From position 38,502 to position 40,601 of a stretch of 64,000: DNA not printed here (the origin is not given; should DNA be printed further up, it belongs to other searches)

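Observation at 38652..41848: AAA15/21 ATPase plus a large HEPN-motif protein: candidate two-gene anti-phage (abortive infection) system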

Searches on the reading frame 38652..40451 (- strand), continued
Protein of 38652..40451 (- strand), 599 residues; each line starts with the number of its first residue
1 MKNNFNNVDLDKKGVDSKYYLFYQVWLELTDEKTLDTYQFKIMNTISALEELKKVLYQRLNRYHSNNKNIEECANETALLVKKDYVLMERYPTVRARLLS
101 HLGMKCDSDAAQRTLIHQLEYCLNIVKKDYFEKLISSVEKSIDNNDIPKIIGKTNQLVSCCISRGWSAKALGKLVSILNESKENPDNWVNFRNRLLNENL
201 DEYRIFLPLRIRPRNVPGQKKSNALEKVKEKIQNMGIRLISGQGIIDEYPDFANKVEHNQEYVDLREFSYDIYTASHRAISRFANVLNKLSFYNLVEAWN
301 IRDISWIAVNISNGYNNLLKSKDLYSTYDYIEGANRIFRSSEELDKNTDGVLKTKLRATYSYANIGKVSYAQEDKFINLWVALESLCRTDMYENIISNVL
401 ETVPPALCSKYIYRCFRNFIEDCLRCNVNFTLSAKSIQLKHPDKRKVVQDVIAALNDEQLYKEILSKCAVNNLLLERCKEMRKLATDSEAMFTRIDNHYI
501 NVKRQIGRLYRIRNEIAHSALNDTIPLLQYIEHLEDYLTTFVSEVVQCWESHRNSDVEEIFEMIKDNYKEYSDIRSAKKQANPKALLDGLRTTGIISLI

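Call 23: predict_structure(alignment_id=A1)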
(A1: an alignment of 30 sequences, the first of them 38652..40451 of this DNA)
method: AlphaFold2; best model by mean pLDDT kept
length: 599 residues; sequences in the alignment: 30
mean_pLDDT: 88.8   pTM: 0.88
mean pLDDT of the five models: 88.8, 87.9, 85.6, 85.6, 84.4
residues with pLDDT >= 90: 358; 70-90: 209; 50-70: 29; < 50: 3
segments of 3 or more residues with pLDDT < 50: none
pLDDT, mean of each block of 10 residues (from residue 1): 94 97 94 61 84 91 84 91 94 96 91 96 94 96 96 92 88 95 96 91 93 79 87 93 91 87 94 91 87 83 88 89 74 67 76 89 80 86 91 88 94 93 94 92 92 97 98 97 95 93 88 75 66 87 91 89 94 82 86 90
secondary structure, 60 per line:
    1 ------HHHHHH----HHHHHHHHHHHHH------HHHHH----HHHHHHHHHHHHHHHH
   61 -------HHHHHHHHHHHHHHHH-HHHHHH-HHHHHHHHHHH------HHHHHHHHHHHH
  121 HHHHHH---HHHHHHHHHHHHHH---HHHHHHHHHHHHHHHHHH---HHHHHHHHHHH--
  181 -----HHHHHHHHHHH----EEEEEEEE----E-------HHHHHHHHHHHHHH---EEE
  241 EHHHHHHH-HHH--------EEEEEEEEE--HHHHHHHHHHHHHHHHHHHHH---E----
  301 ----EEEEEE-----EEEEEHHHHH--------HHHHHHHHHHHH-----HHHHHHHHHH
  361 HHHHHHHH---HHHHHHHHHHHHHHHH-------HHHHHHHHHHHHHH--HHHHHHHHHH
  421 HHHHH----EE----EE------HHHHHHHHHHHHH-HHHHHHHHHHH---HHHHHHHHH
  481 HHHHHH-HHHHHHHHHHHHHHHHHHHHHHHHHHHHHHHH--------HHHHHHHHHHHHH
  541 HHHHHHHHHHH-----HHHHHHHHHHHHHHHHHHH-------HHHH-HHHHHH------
elements in order: H7-12 H17-29 H36-40 H45-60 H68-83 H85-90 H92-102 H109-126 H130-143 H147-164 H168-178 H186-196 E201-208 H221-234 E238-241 H242-248 E261-269 H272-292 E305-310 E316-320 H321-325 H334-345 H351-368 H372-387 H395-408 H411-425 H444-456 H458-468 H472-486 H488-519 H528-551 H557-575 H583-586 H588-593

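Call 29: fold_search(model_id=the predicted structure, library=pdb)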
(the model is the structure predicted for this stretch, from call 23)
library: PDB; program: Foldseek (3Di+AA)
matches with E <= 10: 418; with E <= 0.001: 0
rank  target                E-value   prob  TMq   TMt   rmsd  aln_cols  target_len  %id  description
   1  9mx0_A                1.4e-01  0.12  0.12  0.11  26.6       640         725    8  Cluster of bipartite complex of MmpL5-AcpM from Mycolicibacterium smegmatis (released 2025-07-30)
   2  8gk0_B                1.7e-01  0.09  0.12  0.09  27.7       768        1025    9  Multi-drug efflux pump RE-CmeB bound with Erythromycin (released 2023-06-07)
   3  9vrd                  2.5e-01  0.05  0.09  0.06  33.8       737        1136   10  Cryo-EM structure of rice multidrug resistance protein 5 (MRP5) with InsP6 in state A (released 2026-04-01)
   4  1gqe                  2.8e-01  0.15  0.07  0.11  18.9       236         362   14  Polypeptide Chain Release Factor 2 (RF2) from Escherichia coli (released 2002-04-04)
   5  7nvh                  3.3e-01  0.08  0.12  0.11  25.5       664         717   11  Cryo-EM structure of the mycolic acid transporter MmpL3 from M. tuberculosis (released 2021-06-16)
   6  7oj0_8                3.4e-01  0.09  0.09  0.12  23.9       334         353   12  Cryo-EM structure of 70S ribosome stalled with TnaC peptide and RF2 (released 2021-09-15)
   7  6zp4_O                4.0e-01  0.38  0.13  0.20  17.6       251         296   10  SARS-CoV-2 Nsp1 bound to a human 43S preinitiation ribosome complex - state 2 (released 2020-07-29)
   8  9gi0_B                4.0e-01  0.08  0.13  0.11  26.4       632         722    9  Truncated MmpL4 in detergent (released 2025-02-19)
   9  5h5u_4                4.6e-01  0.08  0.08  0.10  25.4       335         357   10  Mechanistic insights into the alternative translation termination by ArfA and RF2 (released 2017-01-25)
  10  7tyi_R                4.8e-01  0.08  0.08  0.12  23.1       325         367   11  Calcitonin Receptor in complex with Gs and rat amylin peptide, CT-like state (released 2022-03-30)
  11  7luf_A                4.8e-01  0.06  0.09  0.06  24.5       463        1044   10  HSV1 polymerase ternary complex with dsDNA and PNU-183792 (released 2021-04-07)
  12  6iv1_C                5.0e-01  0.05  0.06  0.10  25.5       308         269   13  Crystal structure of a bacterial Bestrophin homolog from Klebsiella pneumoniae with a mutation I180T (released 2019-11-13)
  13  4aps_A                5.2e-01  0.08  0.12  0.14  21.5       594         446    9  Crystal structure of a POT family peptide transporter in an inward open conformation. (released 2012-06-13)
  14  8p16_6                5.4e-01  0.06  0.08  0.10  26.2       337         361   11  E167K RF2 on E. coli 70S release complex with UGG (Structure I) (released 2024-05-22)
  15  6msm_A                6.1e-01  0.04  0.10  0.06  34.0       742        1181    8  Phosphorylated, ATP-bound human cystic fibrosis transmembrane conductance regulator (CFTR) (released 2018-11-21)
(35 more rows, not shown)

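Call 31: search_solved_structures(query=A1, max_evalue=10, show_alignments=3)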
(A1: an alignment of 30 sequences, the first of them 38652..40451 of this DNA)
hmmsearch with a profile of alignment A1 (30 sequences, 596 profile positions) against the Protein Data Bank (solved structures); distinct sequences matched with E-value up to 10: 7.
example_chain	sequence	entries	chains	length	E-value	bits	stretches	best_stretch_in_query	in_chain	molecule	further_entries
9hxd_A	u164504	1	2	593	5e-35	124.6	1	18-578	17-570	Bacterial antiviral defense protein Ec2ApeA from Escherichia coli strain 2-156-04_S4_C1 (o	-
9hxi_A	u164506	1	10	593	1e-34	123.5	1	18-578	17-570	Bacterial antiviral defense protein Ec2ApeA from Escherichia coli strain 2-156-04_S4_C1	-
9hxb_A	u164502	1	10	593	1.7e-33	119.5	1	18-578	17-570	Bacterial antiviral defense protein Ec2ApeA from Escherichia coli strain 2-156-04_S4_C1 (d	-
9hxe_A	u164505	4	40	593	2.8e-33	118.8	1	18-578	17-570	Bacterial antiviral defense protein Ec2ApeA from Escherichia coli strain 2-156-04_S4_C1 (H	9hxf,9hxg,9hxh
9hxj_A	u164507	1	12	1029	4.5e-33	118.1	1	18-587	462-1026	Maltose/maltodextrin-binding periplasmic protein,Bacterial antiviral defense protein Ec3Ap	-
9hxn_A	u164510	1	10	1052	1.2e-23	86.9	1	20-555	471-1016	Maltose/maltodextrin-binding periplasmic protein,Bacterial antiviral defense protein Ec1Ap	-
9hxm_A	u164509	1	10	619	1.4e-23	86.7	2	338-558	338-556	Putative bacterial antiviral defense protein Ec4ApeA from Escherichia coli strain 10434wH1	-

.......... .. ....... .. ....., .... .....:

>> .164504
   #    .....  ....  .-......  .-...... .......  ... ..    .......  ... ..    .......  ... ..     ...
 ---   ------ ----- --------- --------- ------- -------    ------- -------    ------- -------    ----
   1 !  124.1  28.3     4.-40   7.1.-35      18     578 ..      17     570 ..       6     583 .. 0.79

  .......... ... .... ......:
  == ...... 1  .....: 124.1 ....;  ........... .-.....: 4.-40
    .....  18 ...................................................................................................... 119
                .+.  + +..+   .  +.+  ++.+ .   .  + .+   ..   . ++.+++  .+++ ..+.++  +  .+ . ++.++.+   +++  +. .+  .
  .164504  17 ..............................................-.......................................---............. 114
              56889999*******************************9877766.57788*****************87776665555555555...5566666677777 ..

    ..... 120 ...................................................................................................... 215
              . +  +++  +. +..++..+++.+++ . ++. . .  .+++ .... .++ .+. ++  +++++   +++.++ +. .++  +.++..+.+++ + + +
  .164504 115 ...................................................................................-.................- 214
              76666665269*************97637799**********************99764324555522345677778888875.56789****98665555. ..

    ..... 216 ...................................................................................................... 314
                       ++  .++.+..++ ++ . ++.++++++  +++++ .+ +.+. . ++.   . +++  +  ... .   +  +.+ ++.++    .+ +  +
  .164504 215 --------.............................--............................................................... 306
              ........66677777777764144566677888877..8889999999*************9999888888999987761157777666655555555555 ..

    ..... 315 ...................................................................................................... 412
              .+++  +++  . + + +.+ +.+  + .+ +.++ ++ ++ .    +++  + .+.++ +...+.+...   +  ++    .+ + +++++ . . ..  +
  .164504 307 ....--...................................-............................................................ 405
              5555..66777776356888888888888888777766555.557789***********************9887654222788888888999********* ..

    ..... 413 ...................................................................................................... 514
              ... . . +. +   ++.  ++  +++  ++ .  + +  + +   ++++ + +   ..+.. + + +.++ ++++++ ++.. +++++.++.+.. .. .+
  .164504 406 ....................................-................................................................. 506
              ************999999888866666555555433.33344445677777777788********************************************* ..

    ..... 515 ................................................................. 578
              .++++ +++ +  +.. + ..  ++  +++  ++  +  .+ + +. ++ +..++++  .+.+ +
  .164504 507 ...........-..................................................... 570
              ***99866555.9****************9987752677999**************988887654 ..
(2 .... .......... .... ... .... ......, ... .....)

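Call 34: search_solved_structures(query=window:38652-40451:-, max_evalue=10, show_alignments=1)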
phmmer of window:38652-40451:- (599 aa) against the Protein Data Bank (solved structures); distinct sequences matched with E-value up to 10: 6.
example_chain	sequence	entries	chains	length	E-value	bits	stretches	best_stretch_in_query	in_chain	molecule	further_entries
9hxj_A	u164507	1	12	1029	4.7e-12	48.8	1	368-570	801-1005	Maltose/maltodextrin-binding periplasmic protein,Bacterial antiviral defense protein Ec3Ap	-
9hxd_A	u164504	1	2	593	1.7e-11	47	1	22-574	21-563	Bacterial antiviral defense protein Ec2ApeA from Escherichia coli strain 2-156-04_S4_C1 (o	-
9hxi_A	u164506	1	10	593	6.3e-11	45.1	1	22-573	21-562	Bacterial antiviral defense protein Ec2ApeA from Escherichia coli strain 2-156-04_S4_C1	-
9hxm_A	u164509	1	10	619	1.9e-10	43.5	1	342-553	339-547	Putative bacterial antiviral defense protein Ec4ApeA from Escherichia coli strain 10434wH1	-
9hxe_A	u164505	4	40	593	3.9e-10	42.4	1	22-573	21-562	Bacterial antiviral defense protein Ec2ApeA from Escherichia coli strain 2-156-04_S4_C1 (H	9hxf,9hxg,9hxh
9hxb_A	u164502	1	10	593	5.4e-10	42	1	22-573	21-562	Bacterial antiviral defense protein Ec2ApeA from Escherichia coli strain 2-156-04_S4_C1 (d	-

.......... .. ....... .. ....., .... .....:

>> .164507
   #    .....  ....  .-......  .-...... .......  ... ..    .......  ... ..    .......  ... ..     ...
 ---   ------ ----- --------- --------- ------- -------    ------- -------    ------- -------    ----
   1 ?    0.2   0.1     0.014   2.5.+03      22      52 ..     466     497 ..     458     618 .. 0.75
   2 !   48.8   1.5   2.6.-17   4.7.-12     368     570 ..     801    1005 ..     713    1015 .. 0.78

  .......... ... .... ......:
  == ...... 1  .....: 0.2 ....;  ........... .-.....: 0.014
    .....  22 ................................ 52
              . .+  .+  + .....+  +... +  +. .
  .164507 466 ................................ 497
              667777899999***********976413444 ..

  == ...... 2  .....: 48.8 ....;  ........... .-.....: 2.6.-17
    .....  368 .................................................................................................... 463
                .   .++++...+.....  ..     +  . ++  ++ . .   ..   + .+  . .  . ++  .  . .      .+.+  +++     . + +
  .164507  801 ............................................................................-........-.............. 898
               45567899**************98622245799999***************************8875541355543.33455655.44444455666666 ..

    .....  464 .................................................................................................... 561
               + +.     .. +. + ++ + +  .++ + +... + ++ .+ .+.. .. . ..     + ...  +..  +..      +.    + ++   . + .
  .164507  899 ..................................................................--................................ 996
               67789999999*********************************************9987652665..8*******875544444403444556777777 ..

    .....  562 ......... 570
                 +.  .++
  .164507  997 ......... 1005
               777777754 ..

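Call 51: search_protein_families(library=pfam, alignment_id=A1, max_evalue=1)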
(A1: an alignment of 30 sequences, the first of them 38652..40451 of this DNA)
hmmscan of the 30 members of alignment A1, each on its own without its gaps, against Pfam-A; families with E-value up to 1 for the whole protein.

A. member 1, window:38652-40451:- (599 aa): 2 families
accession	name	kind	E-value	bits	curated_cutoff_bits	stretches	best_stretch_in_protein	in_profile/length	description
PF08286.16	Spc24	-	0.013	16.2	25.3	1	35-126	2-91/109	Spc24 subunit of Ndc80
PF07527.18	Hairy_orange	-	0.018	15.8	25.3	1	72-106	8-39/40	Hairy Orange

B. families by the number of members that match (of 30 scanned): 61 families (the first 25 are shown)
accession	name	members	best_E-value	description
PF08678.16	Rsbr_N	3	4.8e-05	Rsbr N terminal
PF12358.13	DUF3644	3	0.011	Domain of unknown function (DUF3644)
PF10046.14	BLOC1_2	3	0.098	Biogenesis of lysosome-related organelles complex-1 subunit 2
PF02346.21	Vac_Fusion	2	0.0053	Chordopoxvirus multifunctional envelope protein A27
PF08286.16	Spc24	2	0.013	Spc24 subunit of Ndc80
PF07527.18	Hairy_orange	2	0.018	Hairy Orange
PF11447.13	DUF3201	2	0.034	Protein of unknown function (DUF3201)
PF18731.6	HEPN_Swt1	2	0.04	Swt1-like HEPN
PF18030.7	Rimk_N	2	0.052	RimK PreATP-grasp domain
PF19250.5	DUF5898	2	0.076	Family of unknown function (DUF5898)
PF14551.11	MCM_N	2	0.2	MCM N-terminal domain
PF15036.11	IL34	1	7.2e-05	Interleukin 34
PF08283.16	Gemini_AL1_M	1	0.0074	Geminivirus rep protein central domain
PF21840.1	DUF6899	1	0.012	Domain of unknown function (DUF6899)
PF11932.13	DUF3450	1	0.021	Protein of unknown function (DUF3450)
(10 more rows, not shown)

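Call 52: search_protein_families(library=padloc, alignment_id=A1, max_evalue=1)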
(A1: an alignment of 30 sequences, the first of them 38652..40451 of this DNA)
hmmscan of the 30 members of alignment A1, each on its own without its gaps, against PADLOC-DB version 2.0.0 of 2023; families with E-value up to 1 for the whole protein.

A. member 1, window:38652-40451:- (599 aa): 0 families

B. families by the number of members that match (of 30 scanned): 11 families
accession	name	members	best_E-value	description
PDLC02157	ApeA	7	3.9e-12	-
PDLC01687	Csx1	3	0.00046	Csx1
PDLC01824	CARF2--CARF_HEPN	2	7.7e-06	-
PDLC01844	CARF2--CARF_HEPN_CSX3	2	9e-05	-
PDLC03820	RTasHEPN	2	0.18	DRT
PDLC03836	DzbB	1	2.1e-06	-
PDLC01032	Csx1/Csm6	1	0.0022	CARF+HEPN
PDLC04938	PDC-S15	1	0.0072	-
PDLC02910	HicA-like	1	0.024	-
PDLC04634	PDC-M40C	1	0.26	-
PDLC02886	DpdH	1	0.69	DpdH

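Call 64: search_protein_representatives(alignment_id=A1)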
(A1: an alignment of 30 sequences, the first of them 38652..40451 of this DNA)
Query: 30 sequences, 596 profile positions. Proteins with E-value up to 0.001 (for the whole library): 2124; up to 1e-10: 1334; up to 1e-30: 280. The best 150 are listed.
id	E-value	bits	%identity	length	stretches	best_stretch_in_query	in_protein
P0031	6.0e-237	804.6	-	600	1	1-596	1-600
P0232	3.4e-234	795.5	-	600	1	1-594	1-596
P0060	1.3e-231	787.0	-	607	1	1-595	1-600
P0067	1.9e-221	753.5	-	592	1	1-596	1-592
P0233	2.0e-213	727.0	-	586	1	1-596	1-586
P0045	1.8e-205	700.7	-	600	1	1-595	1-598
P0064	3.6e-199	679.9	-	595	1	1-596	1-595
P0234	3.1e-198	676.8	-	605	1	1-596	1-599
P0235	5.0e-192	656.3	-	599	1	1-596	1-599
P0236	2.3e-190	650.8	-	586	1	1-596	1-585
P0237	7.4e-190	649.1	-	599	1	1-596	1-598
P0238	1.6e-188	644.7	-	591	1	1-596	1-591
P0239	2.7e-188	644.0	-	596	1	1-595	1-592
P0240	3.8e-185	633.6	-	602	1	1-596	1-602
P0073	4.2e-185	633.4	-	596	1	1-596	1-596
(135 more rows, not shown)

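Call 66: search_protein_families(library=pfam, proteins=[L001:4790-5770:+, L007:7806-8171:+], max_evalue=0.01)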
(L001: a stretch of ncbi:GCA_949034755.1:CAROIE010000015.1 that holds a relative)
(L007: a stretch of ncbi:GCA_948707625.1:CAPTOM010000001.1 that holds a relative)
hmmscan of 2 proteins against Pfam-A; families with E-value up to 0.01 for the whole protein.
L001:4790-5770:+ (326 aa): 0 families

L007:7806-8171:+ (121 aa): 2 families
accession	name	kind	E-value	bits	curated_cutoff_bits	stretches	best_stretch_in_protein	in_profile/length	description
PF21784.3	Bflower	-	1.9e-24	86.7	25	1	3-119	2-116/116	4-fold beta flower protein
PF02948.20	Amelogenin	-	0.00039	21.5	27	1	70-117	127-174/179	Amelogenin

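Call 74: search_protein_families(library=phrogs, proteins=[window:38652-40451:-], max_evalue=0.001)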
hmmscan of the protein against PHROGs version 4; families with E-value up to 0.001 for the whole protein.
window:38652-40451:- (599 aa): 0 families
